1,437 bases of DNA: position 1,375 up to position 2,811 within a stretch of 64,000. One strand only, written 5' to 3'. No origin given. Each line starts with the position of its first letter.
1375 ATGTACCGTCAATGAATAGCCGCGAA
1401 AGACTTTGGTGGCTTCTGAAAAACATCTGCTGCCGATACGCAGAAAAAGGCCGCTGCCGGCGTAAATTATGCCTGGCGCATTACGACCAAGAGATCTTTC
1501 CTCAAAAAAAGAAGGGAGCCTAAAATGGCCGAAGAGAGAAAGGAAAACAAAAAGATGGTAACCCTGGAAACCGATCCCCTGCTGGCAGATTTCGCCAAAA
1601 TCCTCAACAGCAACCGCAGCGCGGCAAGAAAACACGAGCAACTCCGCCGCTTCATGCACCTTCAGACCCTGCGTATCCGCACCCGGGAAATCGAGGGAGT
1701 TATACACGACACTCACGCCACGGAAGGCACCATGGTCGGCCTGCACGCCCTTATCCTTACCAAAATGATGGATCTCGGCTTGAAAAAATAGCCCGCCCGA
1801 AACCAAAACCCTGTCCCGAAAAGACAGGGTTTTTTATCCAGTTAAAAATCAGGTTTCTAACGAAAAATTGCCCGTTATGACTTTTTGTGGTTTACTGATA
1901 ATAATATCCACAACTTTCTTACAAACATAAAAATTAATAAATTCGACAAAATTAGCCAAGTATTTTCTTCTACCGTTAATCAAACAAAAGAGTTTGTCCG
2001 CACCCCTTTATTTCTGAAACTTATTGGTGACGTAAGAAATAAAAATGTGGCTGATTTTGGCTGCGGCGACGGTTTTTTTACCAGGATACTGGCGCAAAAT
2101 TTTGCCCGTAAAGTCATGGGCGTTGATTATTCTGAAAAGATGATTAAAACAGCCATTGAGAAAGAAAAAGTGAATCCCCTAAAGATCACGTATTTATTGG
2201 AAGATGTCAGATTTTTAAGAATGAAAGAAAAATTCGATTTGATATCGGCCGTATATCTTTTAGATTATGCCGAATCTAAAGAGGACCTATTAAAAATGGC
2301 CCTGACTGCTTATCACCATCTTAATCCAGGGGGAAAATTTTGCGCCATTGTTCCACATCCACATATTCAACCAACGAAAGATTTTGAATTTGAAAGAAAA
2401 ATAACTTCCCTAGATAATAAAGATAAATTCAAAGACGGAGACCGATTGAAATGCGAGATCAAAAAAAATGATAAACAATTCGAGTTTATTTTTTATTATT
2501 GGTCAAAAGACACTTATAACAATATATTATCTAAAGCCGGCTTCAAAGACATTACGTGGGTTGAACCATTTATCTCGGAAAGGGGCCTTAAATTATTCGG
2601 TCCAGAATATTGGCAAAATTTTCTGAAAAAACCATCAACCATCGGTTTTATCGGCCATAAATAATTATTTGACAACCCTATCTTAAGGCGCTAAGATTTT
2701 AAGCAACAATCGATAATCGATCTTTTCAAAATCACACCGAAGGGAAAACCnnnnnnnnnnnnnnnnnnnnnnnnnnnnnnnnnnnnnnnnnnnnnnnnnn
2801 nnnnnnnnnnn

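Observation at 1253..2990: Cysteine-rich small-protein operon and a paralogous Cys/His-rich ORF flanking a low-GC methyltransferase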

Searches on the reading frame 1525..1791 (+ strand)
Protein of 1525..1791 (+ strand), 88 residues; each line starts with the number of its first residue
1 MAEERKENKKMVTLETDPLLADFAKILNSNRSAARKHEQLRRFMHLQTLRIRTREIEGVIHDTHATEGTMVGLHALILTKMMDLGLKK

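Call 3: search_protein_families(library=pfam, proteins=[window:1525-1788:+], max_evalue=1)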
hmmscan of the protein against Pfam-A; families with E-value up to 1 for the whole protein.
window:1525-1788:+ (88 aa): 2 families
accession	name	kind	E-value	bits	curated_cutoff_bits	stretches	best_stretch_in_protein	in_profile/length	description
PF24513.1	DUF7593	-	0.0061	17.2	27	1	18-87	7-73/153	Domain of unknown function (DUF7593)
PF03710.21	GlnE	-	0.12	12.2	24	1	17-63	41-87/252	Glutamate-ammonia ligase adenylyltransferase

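Call 8: find_encoding_contigs(protein=window:1525-1791:+, flank=10000, max_places=10)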
Protein window:1525-1791:+ (88 aa): 3 contigs read that carry it; 2 places shown.
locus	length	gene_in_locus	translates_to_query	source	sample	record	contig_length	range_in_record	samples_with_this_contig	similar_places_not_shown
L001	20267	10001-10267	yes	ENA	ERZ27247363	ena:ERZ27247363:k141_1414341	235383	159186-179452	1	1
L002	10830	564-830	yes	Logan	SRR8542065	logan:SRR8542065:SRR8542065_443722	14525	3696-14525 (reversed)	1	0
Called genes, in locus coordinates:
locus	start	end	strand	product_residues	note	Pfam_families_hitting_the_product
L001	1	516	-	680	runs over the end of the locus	PF02518:HATPase_c, PF00204:DNA_gyraseB, PF01751:Toprim, PF00986:DNA_gyraseB_C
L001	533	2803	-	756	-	PF01588:tRNA_bind, PF03483:B3_4, PF03484:B5, PF17759:tRNA_synthFbeta, PF03147:FDX-ACB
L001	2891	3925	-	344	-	PF02912:Phe_tRNA-synt_N, PF01409:tRNA-synt_2d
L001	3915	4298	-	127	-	-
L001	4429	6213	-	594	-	PF00009:GTP_EFTU, PF01926:MMR_HSR1 (weak), PF22042:EF-G_D2, PF03144:GTP_EFTU_D2, PF00679:EFG_C, PF21018:BipA_C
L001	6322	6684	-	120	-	PF05635:23S_rRNA_IVP, PF22296:bAvd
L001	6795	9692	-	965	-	PF00580:UvrD-helicase, PF01443:Viral_helicase1 (faint), PF13245:AAA_19, PF13604:AAA_30 (faint), PF13361:UvrD_C, PF13538:UvrD_C_2 (faint), PF12705:PDDEXK_1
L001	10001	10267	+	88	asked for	-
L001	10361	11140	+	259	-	PF01209:Ubie_methyltran (weak), PF05219:DREV, PF05175:MTS, PF13489:Methyltransf_23, PF13847:Methyltransf_31, PF08241:Methyltransf_11, PF08242:Methyltransf_12, PF13649:Methyltransf_25, +1 more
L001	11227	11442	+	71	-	-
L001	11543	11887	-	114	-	PF00719:Pyrophosphatase (weak)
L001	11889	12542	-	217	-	PF00730:HhH-GPD, PF00633:HHH (weak)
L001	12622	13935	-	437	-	PF00709:Adenylsucc_synt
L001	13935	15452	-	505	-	PF00478:IMPDH, PF00571:CBS, PF00977:His_biosynth (weak), PF03060:NMO, PF01070:FMN_dh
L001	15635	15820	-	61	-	-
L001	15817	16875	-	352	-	PF02646:RmuC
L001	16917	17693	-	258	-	PF01026:TatD_DNase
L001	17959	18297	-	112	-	PF04430:DUF498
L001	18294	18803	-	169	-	PF02674:Colicin_V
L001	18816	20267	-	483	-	PF00133:tRNA-synt_1, PF01406:tRNA-synt_1e, PF09334:tRNA-synt_1g, PF00133:tRNA-synt_1, PF08264:Anticodon_1 (weak)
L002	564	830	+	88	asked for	-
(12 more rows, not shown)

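Call 10: find_homologous_proteins(query=window:1525-1788:+, max_evalue=1)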
Query window:1525-1788:+ (88 aa): 1 proteins with E <= 1 among 1 candidates.
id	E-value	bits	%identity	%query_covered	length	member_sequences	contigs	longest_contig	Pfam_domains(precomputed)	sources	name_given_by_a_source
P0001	9.2e-49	180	100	100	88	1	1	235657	-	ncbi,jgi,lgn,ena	ncbi:MAG: hypothetical protein WC528_05345 [Patescibacteria group bacterium]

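Call 14: find_related_loci(query=L001:6795-9692:-, collection=genome_contigs, flank=8000)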
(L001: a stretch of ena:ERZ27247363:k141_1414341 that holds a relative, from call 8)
Query L001:6795-9692:- (965 aa) in genome_contigs; peptide patterns used: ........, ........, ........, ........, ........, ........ (x = any residue, [..] = any of these).
599 stretches matched a pattern (row limit reached: there are more); 588 encode a relative of the query (tblastn E <= 1e-3); the best 80 are kept; 80 distinct loci.
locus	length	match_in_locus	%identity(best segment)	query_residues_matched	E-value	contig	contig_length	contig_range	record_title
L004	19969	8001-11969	88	1-964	0e+0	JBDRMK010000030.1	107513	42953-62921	MAG: Patescibacteria group bacterium isolate MEGAHIT-group-1.828 k141_5249805, whole genome shotgun sequence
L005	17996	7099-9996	58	3-965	0e+0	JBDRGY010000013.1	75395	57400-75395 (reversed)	MAG: Patescibacteria group bacterium isolate MEGAHIT-group-1.473 k141_12915985, whole genome shotgun sequence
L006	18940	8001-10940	57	3-964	0e+0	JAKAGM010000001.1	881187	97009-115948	MAG: bacterium isolate WY2.bin33 NODE_1_length_881187_cov_3.460649, whole genome shotgun sequence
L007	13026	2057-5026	50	2-965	0e+0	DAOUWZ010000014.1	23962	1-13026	MAG TPA_asm: bacterium isolate CSMAG_888 CSMAG_888_k141_206289_length_23962_cov_26.0000, whole genome shotgun sequence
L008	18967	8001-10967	49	2-964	0e+0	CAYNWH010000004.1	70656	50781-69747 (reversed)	MAG TPA_asm: uncultured Gammaproteobacteria bacterium isolate SRP214966_co1_418 genome assembly, contig: NODE_393_length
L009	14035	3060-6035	48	1-964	0e+0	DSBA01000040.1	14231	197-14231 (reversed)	MAG TPA_asm: Candidatus Uhrbacteria bacterium isolate SpSt-1161 Ga0129302_1002144, whole genome shotgun sequence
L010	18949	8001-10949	49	2-965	0e+0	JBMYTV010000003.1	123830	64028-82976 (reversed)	MAG: Patescibacteria group bacterium isolate ME_XS_2211_2_bin_44 ME_XS_2211_2_bin_44_2, whole genome shotgun sequence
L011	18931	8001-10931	50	2-962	0e+0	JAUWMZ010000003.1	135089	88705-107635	MAG: Candidatus Nealsonbacteria bacterium isolate CSMAG_2411 CSMAG_2411_k141_224392_length_135089_cov_21.0973, whole gen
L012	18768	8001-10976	48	1-964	0e+0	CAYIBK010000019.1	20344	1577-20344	MAG TPA_asm: uncultured Gammaproteobacteria bacterium isolate ERP119705_co19_912 genome assembly, contig: NODE_2130_leng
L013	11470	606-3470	49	3-963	0e+0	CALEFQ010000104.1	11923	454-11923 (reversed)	MAG TPA_asm: uncultured bacterium isolate SRR3330210_bin.98_CONCOCT_v1.1_MAG genome assembly, contig: ERZ724080.5407, wh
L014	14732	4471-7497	48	3-963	0e+0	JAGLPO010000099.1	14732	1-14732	MAG: Candidatus Parcubacteria bacterium isolate RS_8_12 ROV157_8.bin.12.fa_99, whole genome shotgun sequence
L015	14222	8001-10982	48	3-965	0e+0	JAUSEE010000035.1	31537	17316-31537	MAG: Candidatus Buchananbacteria bacterium isolate E14_maxbin.167 E14_k141_354428, whole genome shotgun sequence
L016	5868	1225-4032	50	3-937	0e+0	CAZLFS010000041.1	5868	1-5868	MAG TPA_asm: uncultured Candidatus Saccharibacteria bacterium isolate SRP272529_co1_253 genome assembly, contig: NODE_27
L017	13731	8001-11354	44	3-965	0e+0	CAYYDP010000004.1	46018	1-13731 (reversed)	MAG TPA_asm: uncultured Gammaproteobacteria bacterium isolate SRP239054_co1_193 genome assembly, contig: NODE_447_length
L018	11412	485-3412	48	3-963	0e+0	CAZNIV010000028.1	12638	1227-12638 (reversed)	MAG TPA_asm: uncultured Gammaproteobacteria bacterium isolate SRP142039_co1_2 genome assembly, contig: NODE_4160_length_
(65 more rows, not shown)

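Call 30: search_protein_families(library=ncbifam, proteins=[window:1525-1788:+], max_evalue=1)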
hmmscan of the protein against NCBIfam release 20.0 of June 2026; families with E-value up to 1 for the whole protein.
window:1525-1788:+ (88 aa): 0 families

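Call 50: search_protein_families(library=phrogs, proteins=[window:1525-1788:+, L004:5374-5766:-, L004:7239-7838:-, L004:6337-7239:-], max_evalue=1)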
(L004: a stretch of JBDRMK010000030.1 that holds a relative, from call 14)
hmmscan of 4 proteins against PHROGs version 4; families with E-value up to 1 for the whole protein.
window:1525-1788:+ (88 aa): 1 family
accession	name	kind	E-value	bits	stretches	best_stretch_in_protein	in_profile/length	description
phrog_37085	-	unknown function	0.059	13.8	1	7-73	17-84/225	-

L004:5374-5766:- (131 aa): 0 families

L004:7239-7838:- (200 aa): 1 family
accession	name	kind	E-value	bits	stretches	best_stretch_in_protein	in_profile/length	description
phrog_3793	-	unknown function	0.11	12.6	1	7-64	24-77/272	-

L004:6337-7239:- (301 aa): 5 families
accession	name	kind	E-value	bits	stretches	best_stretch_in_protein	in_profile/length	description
phrog_944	-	moron, auxiliary metabolic gene and host takeover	1e-06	29.6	1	192-301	128-229/235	membrane protein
phrog_2008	-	unknown function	0.03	15.6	1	8-38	3-33/70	-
phrog_2604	-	unknown function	0.2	12.9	1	191-279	33-124/130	unknown function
phrog_28081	-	unknown function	0.4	11.7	1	55-75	10-31/55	-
phrog_1026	-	lysis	0.7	11.2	1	220-280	9-59/85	Rz-like spanin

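Call 51: search_protein_families(library=pfam, proteins=[L004:5374-5766:-, L004:5769-5972:-, L004:5991-6161:-, L004:7239-7838:-, L004:6337-7239:-, L004:5063-5218:-], max_evalue=5)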
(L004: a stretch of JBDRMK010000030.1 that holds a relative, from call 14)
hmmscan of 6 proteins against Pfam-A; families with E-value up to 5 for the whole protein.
L004:5374-5766:- (131 aa): 1 family
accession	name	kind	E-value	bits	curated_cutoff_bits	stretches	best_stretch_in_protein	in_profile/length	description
PF13016.11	Gliadin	-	0.12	13.1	22.4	1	34-61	8-34/76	Cys-rich Gliadin N-terminal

L004:5769-5972:- (68 aa): 0 families

L004:5991-6161:- (57 aa): 0 families

L004:7239-7838:- (200 aa): 0 families

L004:6337-7239:- (301 aa): 5 families
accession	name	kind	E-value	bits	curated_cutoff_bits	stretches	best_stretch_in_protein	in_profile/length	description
PF24432.1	DUF7555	-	0.031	14.7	28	1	190-274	14-91/133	Family of unknown function (DUF7555)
PF14163.11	SieB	-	0.077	13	26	1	193-259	2-72/147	Super-infection exclusion protein B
PF23832.1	DUF7202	-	0.16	12.7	27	1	8-35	3-30/70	Domain of unknown function (DUF7202)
PF09534.15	Trp_oprn_chp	-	0.21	11.9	29.6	1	198-268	117-164/180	Tryptophan-associated transmembrane protein (Trp_oprn_chp)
PF10642.14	Tom5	-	1.8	9.1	26.1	0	195-209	27-41/46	Mitochondrial import receptor subunit or translocase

L004:5063-5218:- (52 aa): 0 families

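Call 52: search_protein_families(library=padloc, proteins=[window:1525-1788:+, L004:5374-5766:-, L004:7239-7838:-, L004:6337-7239:-], max_evalue=1)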
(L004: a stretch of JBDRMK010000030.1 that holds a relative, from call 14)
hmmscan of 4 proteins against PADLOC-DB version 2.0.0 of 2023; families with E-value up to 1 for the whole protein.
window:1525-1788:+ (88 aa): 0 families

L004:5374-5766:- (131 aa): 0 families

L004:7239-7838:- (200 aa): 0 families

L004:6337-7239:- (301 aa): 0 families

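Call 62: search_dna_similar(query=window:1525-1788:+, collection=phages, mode=protein, max_evalue=1, max_rows=10)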
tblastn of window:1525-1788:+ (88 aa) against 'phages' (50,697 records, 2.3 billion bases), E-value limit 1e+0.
No match.

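Call 69: predict_structure(protein=window:1525-1788:+)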
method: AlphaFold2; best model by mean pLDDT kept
length: 88 residues; sequences in the alignment: 1
mean_pLDDT: 76.7   pTM: 0.38
mean pLDDT of the five models: 76.7, 69.0, 67.8, 63.8, 49.5
residues with pLDDT >= 90: 14; 70-90: 54; 50-70: 19; < 50: 1
segments of 3 or more residues with pLDDT < 50: none
pLDDT, mean of each block of 10 residues (from residue 1): 52 62 76 84 92 87 79 83 73
secondary structure, 60 per line:
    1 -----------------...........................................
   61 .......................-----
elements in order: H18-83

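Call 76: search_solved_structures(query=A9, max_evalue=10)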
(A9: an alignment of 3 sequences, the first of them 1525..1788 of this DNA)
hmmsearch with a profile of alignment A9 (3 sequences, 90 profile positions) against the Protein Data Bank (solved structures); distinct sequences matched with E-value up to 10: 4.
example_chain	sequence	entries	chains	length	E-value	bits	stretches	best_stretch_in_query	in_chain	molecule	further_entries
9c2h_B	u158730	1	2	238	0.0026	21.3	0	11-62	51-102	Antibody Fab NP3-B4 Heavy Chain (variable region)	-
2q2k_A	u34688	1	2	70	0.91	13.1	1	3-43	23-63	Hypothetical protein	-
8f6r_A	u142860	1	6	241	1.1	12.9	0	21-62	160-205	De novo designed oligomeric protein C6-79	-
9hig_c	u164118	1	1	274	1.9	12.1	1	31-72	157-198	Large ribosomal subunit protein uL2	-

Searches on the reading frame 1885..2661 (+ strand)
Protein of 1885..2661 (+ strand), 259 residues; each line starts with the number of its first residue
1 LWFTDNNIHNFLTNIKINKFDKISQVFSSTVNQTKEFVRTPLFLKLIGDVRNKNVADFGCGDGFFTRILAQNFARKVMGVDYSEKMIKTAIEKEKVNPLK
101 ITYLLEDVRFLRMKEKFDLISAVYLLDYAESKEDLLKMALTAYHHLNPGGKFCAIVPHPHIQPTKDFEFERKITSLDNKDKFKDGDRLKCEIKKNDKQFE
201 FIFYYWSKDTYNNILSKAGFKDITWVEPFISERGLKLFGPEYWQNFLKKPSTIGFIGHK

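Call 3: search_protein_families(library=pfam, proteins=[window:1885-2661:+], max_evalue=1)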
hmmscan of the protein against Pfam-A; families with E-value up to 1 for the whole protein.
window:1885-2661:+ (259 aa): 19 families
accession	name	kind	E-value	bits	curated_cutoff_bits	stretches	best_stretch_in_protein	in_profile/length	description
PF13649.12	Methyltransf_25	-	1.4e-16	61.4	27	1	55-150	1-97/97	Methyltransferase domain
PF08241.18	Methyltransf_11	-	3.2e-14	53.8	21.2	1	57-153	2-94/95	Methyltransferase domain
PF13489.12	Methyltransf_23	-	1.4e-13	51.4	27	1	49-223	20-162/164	Methyltransferase domain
PF13847.12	Methyltransf_31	-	1.3e-12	48.1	27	1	51-158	3-113/145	Methyltransferase domain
PF08242.18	Methyltransf_12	-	1.8e-11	45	30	1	57-152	2-98/98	Methyltransferase domain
PF05175.20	MTS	-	1.4e-07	31.8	23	1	40-157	20-141/170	Methyltransferase small domain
PF05219.18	DREV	-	1.4e-07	31.3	26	1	9-141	53-176/265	DREV methyltransferase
PF01209.24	Ubie_methyltran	-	2.6e-07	30.7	20.1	1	8-221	9-214/233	ubiE/COQ5 methyltransferase family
PF01728.25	FtsJ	-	3.9e-06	27.3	24.1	1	51-203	21-177/181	FtsJ-like methyltransferase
PF08003.17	Methyltransf_9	-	3.4e-05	23.4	23.8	1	45-127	109-193/315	Protein of unknown function (DUF1698)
PF13679.12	Methyltransf_32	-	4.5e-05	23.9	27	1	31-94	6-73/143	Methyltransferase domain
PF06325.19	PrmA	-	0.0001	22.4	22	1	51-152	161-256/296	Ribosomal protein L11 methyltransferase (PrmA)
PF05401.17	NodS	-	0.00013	22.3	24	1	48-139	40-128/201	Nodulation protein S (NodS)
PF03848.20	TehB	-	0.0024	17.8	20.4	1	50-151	29-129/193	Tellurite resistance protein TehB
PF02353.26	CMAS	-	0.0037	17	27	1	54-153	65-163/273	Mycolic acid cyclopropane synthetase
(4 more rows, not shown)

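Call 30: search_protein_families(library=ncbifam, proteins=[window:1885-2661:+], max_evalue=1)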
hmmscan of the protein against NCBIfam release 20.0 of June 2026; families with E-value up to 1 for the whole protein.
window:1885-2661:+ (259 aa): 52 families (the best 25 are shown)
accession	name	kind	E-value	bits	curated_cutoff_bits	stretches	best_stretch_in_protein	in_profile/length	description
TIGR01983.1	UbiG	equivalog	1.3e-13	50.8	102.95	1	5-151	15-148/228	bifunctional 2-polyprenyl-6-hydroxyphenol methylase/3-demethylubiquinol 3-O-methyltransferase UbiG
TIGR02072.1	BioC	equivalog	5.6e-12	46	184.95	1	49-151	32-129/244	malonyl-ACP O-methyltransferase BioC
TIGR02021.1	BchM-ChlM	equivalog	2e-11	43.7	158.9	1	16-132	19-135/218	magnesium protoporphyrin IX methyltransferase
TIGR01934.1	MenG_MenH_UbiE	subfamily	7.6e-10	38.5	158.35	1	18-137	10-127/223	ubiquinone/menaquinone biosynthesis methyltransferase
NF001244.0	PRK00216.1-5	equivalog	5.2e-09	35.7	216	1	18-124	19-126/236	bifunctional demethylmenaquinone methyltransferase/2-methoxy-6-polyprenyl-1,4-benzoquinol methylase UbiE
NF002463.0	PRK01683.1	equivalog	6.3e-09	35.8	297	1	49-165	29-139/258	trans-aconitate 2-methyltransferase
NF010703.0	PRK14103.1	equivalog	7.1e-09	35.4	320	1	44-164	22-134/256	trans-aconitate 2-methyltransferase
NF011529.0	PRK14968.1-3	equivalog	7.5e-09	35.3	162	1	42-127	25-111/198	putative methyltransferase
NF043040.1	corrin_prot_MT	hypoth_equivalog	3.9e-08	33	180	1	51-152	41-145/216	corrinoid protein-associated methyltransferase CpaM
NF008686.0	PRK11705.1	equivalog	4.3e-07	29.3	400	1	52-132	168-244/383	cyclopropane fatty acyl phospholipid synthase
NF045667.1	MTase_DVU1556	equivalog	4.6e-07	29.5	155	1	44-98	15-69/213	DVU_1556 family methyltransferase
NF040703.1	cyclopro_CfaB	exception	6.6e-07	28.4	650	1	53-150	161-259/393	C17 cyclopropane fatty acid synthase CfaB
NF041820.1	daptide_MTase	equivalog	1.3e-06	28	175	1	44-156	30-144/243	daptide-type RiPP biosynthesis methyltransferase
NF041650.1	nod_mtase_NodS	equivalog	2.4e-06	27.4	300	1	53-151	40-136/190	nodulation methyltransferase NodS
NF011650.0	PRK15068.1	equivalog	2.4e-06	26.6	209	1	44-151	115-222/324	tRNA 5-methoxyuridine(34)/uridine 5-oxyacetic acid(34) synthase CmoB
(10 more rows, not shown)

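Call 52: search_protein_families(library=padloc, proteins=[window:1885-2661:+], max_evalue=1)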
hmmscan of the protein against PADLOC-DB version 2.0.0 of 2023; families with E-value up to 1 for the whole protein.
window:1885-2661:+ (259 aa): 2 families
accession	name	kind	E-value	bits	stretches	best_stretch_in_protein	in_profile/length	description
PDLC04134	mad2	-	2.5e-18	64.2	1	43-171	283-411/492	mads_2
PDLC03354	MTase_II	-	0.00064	16.8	1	52-141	341-418/425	Type II methyltransferase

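Call 77: find_related_loci(query=window:1885-2661:+, collection=viral_contigs, flank=3000)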
Query window:1885-2661:+ (259 aa) in viral_contigs; peptide patterns used: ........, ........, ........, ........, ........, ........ (x = any residue, [..] = any of these).
9 stretches matched a pattern, but none encodes a relative of the query by tblastn (E <= 1e-3).
